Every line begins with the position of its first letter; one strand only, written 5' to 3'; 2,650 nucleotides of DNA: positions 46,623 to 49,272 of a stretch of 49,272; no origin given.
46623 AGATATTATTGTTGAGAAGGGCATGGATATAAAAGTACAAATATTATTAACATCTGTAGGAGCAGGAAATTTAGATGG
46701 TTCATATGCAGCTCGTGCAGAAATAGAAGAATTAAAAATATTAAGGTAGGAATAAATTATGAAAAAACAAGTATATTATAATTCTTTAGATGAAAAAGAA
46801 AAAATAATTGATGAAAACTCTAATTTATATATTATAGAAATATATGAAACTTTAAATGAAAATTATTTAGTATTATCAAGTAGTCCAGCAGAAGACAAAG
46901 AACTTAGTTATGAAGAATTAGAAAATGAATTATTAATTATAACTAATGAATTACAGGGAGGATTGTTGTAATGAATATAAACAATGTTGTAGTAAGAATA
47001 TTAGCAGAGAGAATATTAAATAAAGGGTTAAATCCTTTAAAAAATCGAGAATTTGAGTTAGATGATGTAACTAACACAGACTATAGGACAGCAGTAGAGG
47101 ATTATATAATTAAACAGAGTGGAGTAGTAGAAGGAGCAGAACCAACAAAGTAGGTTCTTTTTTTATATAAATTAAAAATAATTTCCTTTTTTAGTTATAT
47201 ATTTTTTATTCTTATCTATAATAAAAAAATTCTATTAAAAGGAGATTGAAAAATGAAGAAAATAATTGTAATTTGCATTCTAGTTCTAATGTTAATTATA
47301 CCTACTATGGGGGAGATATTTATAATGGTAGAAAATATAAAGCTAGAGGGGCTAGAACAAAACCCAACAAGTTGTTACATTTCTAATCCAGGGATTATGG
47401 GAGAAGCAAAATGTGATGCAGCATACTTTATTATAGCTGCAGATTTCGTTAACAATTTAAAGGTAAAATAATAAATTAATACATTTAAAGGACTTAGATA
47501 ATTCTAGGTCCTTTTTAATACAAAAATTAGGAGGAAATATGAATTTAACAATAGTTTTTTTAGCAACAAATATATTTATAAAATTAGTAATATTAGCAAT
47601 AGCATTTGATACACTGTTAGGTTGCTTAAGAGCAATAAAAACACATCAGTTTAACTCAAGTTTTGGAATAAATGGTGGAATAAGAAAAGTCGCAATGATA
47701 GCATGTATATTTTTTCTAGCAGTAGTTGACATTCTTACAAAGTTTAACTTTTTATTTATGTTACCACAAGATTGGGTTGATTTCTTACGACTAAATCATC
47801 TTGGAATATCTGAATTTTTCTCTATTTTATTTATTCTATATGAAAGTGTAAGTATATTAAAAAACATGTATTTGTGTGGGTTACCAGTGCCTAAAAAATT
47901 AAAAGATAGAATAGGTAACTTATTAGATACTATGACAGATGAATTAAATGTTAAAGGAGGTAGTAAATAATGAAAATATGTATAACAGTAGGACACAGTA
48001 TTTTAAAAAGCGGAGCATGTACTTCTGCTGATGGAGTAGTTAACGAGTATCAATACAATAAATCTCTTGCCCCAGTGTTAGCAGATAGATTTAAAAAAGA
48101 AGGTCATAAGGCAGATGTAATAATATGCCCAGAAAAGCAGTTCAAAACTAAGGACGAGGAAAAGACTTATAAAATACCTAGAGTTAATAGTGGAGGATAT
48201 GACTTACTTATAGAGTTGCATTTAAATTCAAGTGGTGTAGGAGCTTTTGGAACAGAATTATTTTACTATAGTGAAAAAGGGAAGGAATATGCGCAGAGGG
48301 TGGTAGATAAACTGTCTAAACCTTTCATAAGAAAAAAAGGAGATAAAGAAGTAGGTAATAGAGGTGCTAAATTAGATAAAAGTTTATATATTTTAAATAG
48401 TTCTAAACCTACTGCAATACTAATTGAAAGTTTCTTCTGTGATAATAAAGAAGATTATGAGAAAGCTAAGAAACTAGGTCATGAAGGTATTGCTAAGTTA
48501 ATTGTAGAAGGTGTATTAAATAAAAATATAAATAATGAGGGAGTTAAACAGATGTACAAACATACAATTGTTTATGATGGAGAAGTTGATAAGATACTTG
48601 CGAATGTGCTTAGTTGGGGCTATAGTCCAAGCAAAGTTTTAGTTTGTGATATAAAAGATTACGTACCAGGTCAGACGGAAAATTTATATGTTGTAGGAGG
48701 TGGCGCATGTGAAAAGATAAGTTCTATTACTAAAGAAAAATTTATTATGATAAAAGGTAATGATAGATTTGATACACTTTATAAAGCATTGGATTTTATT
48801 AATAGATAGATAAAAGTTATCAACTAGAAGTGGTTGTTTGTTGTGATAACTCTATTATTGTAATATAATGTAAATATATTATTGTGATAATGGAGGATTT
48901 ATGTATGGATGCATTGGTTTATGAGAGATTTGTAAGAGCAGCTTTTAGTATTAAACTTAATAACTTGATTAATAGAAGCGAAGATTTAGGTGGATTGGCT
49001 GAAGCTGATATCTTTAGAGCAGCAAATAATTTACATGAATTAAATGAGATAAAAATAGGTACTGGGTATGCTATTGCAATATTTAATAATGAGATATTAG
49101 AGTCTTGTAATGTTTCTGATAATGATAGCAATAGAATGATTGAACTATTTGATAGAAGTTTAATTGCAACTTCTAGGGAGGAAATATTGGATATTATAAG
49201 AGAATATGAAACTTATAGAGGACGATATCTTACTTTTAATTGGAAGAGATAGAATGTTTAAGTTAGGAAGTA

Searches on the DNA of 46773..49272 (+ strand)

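Call 63: search_dna_similar(query=window:46773-49272:+, collection=phages, mode=near, max_rows=5)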
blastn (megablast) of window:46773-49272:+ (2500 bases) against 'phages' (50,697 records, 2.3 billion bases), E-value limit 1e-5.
Records with a match: 50; places in all: 58; records where one place covers at least 80% of the query: 2.
Best place of each record, by identity: 95-99% 4; 90-95% 13; 80-90% 33.
By first word of the organism name: Clostridium 33; Clostridioides 17.
By host as written in the record: Clostridium difficile 19; - 11; Clostridioides difficile 7; Clostridium difficile strain CD105HE1 ribotype 076 4; Clostridioides difficile TW69 1; Clostridioides difficile CD2301 1; Clostridioides difficile CD500-12 1; Clostridioides difficile HGP05 1; and 5 more.
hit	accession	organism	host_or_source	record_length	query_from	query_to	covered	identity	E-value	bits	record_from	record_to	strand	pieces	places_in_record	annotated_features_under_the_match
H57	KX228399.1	Clostridium phage CDKM9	Clostridium difficile strain CD105HE1 ...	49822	1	2500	87%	94.1%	0e+0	3326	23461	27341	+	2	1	hypothetical protein (x5) | N-acetylmuramoyl-L-alanine amidase | holin | XkdX-related protein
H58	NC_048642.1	Clostridium phage CDKM9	Clostridium difficile strain CD105HE1 ...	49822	1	2500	87%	94.1%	0e+0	3326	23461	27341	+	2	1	hypothetical protein (x5) | N-acetylmuramoyl-L-alanine amidase | holin family protein | XkdX family protein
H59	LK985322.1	Clostridium phage phiCDHM19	-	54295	141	2500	77%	95.2%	0e+0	3040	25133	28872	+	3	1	phiCDHM19_gp40: putative endolysin protein | phiCDHM19_gp35: conserved hypothetical protein | phiCDHM19_gp36: hypothetical protein | phiCDHM19_gp39: putative holin protein | phiCDHM19_gp41: conserved hypothetical protein | and 4 other names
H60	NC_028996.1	Clostridium phage phiCDHM19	-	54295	141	2500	77%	95.2%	0e+0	3040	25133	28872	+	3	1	phiCDHM19_gp40: N-acetylmuramoyl-L-alanine amidase | phiCDHM19_gp35: hypothetical protein | phiCDHM19_gp36: hypothetical protein | phiCDHM19_gp39: holin family protein | phiCDHM19_gp41: hypothetical protein | and 4 other names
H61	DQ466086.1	Clostridioides phage phiC2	-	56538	2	2500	64%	93.2%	0e+0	2387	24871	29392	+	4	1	putative abortive infection bacteriophage resistance protein ORF 37 | putative amidase/endolysin | hypothetical protein (x5) | holin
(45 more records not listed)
